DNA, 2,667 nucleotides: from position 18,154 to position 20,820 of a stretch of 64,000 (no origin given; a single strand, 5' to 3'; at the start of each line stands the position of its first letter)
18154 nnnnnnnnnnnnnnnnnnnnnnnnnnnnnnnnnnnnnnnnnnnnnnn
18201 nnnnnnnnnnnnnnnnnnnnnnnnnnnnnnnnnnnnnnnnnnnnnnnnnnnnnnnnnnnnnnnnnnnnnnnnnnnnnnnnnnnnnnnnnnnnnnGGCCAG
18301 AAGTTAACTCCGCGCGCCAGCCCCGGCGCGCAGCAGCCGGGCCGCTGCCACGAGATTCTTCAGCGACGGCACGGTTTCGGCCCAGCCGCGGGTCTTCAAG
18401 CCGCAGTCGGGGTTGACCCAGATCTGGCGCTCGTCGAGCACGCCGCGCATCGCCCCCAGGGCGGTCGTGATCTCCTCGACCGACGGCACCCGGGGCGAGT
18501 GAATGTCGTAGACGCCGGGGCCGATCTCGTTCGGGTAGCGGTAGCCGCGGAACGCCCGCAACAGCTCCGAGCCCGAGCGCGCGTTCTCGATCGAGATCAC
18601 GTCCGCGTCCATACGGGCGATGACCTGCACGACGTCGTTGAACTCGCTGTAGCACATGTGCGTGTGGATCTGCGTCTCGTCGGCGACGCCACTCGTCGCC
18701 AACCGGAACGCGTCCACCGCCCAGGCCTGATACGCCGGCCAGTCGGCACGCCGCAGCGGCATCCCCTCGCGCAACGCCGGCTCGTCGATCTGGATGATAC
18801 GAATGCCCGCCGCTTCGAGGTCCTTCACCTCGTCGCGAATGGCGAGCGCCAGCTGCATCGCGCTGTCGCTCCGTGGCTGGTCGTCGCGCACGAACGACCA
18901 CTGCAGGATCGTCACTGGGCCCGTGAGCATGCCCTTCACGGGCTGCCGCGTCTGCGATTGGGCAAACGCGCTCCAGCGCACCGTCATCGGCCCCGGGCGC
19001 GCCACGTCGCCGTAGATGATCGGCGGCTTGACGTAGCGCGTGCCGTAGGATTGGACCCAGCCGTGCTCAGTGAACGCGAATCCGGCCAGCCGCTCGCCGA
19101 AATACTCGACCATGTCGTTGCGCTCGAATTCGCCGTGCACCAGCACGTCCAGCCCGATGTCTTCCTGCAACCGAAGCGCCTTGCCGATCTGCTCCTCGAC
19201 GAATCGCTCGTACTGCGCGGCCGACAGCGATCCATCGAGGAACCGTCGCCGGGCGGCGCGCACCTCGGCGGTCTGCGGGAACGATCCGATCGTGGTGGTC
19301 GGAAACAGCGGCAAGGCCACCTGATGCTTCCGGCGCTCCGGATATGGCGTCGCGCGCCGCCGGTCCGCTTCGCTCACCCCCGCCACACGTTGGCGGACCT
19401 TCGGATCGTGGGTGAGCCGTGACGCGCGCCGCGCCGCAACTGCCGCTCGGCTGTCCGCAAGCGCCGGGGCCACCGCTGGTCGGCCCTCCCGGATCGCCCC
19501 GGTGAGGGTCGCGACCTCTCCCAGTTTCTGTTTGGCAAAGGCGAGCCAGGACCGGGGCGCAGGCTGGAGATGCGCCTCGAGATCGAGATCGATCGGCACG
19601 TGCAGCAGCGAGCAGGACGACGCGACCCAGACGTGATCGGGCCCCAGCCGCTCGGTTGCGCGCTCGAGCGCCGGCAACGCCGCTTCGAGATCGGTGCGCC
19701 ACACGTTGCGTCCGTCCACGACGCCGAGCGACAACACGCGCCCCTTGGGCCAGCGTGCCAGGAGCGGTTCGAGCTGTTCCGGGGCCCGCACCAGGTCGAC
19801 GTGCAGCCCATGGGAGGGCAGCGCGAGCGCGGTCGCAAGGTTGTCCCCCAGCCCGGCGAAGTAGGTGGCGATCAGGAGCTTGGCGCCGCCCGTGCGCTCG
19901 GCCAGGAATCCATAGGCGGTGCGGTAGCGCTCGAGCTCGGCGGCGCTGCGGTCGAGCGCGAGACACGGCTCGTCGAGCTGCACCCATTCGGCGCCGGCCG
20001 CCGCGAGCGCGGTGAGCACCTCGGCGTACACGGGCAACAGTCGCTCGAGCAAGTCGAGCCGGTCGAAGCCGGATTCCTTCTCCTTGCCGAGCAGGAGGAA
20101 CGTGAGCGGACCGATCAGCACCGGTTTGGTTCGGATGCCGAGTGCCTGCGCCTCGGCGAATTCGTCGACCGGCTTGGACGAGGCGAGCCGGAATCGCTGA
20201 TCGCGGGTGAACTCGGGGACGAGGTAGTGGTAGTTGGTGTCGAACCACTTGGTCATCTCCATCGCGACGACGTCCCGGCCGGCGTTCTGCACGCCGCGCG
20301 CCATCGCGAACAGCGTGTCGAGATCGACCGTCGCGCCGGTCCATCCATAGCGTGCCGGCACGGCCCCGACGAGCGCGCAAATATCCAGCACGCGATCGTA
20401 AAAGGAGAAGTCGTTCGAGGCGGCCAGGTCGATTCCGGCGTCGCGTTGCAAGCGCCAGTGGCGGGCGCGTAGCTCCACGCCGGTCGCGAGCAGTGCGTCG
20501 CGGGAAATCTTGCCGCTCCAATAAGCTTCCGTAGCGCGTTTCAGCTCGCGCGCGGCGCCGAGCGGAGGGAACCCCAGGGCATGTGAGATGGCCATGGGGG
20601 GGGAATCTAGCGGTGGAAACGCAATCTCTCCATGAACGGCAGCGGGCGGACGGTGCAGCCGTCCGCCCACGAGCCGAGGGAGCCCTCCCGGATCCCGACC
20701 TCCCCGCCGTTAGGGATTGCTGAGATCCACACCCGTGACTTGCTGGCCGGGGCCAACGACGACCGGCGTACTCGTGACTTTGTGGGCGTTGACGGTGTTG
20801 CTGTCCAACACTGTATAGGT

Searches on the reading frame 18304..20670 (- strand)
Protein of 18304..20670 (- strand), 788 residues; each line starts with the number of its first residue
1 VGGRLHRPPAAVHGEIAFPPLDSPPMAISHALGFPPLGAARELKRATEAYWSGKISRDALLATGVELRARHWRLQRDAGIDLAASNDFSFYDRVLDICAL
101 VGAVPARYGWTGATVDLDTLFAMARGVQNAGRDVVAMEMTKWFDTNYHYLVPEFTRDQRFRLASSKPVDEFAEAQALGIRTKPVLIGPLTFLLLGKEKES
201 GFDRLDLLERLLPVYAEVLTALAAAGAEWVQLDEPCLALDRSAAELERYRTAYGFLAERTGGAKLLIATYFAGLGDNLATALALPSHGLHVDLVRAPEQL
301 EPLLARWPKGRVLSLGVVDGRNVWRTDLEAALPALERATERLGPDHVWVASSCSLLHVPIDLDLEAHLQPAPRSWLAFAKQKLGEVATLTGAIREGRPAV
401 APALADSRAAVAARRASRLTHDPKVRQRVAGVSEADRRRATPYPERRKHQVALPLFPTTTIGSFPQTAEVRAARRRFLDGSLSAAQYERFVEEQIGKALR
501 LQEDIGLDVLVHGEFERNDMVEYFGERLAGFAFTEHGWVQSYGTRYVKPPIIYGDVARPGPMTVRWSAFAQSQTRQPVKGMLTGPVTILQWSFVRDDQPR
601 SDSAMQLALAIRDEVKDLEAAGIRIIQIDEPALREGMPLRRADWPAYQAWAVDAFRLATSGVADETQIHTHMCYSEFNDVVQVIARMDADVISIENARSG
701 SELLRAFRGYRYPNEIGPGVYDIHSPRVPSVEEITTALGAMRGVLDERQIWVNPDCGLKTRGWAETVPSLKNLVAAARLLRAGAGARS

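Call 50: search_protein_families(library=pfam, proteins=[window:18304-20670:-], max_evalue=0.001)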
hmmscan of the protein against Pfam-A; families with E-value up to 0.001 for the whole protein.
window:18304-20670:- (788 aa): 2 families
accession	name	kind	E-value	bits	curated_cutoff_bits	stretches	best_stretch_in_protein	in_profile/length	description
PF01717.24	Meth_synt_2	-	1.5e-155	517.8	21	1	456-778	1-323/324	Cobalamin-independent synthase, Catalytic domain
PF08267.18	Meth_synt_1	-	2.8e-127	425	27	2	29-341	2-311/313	Cobalamin-independent synthase, N-terminal domain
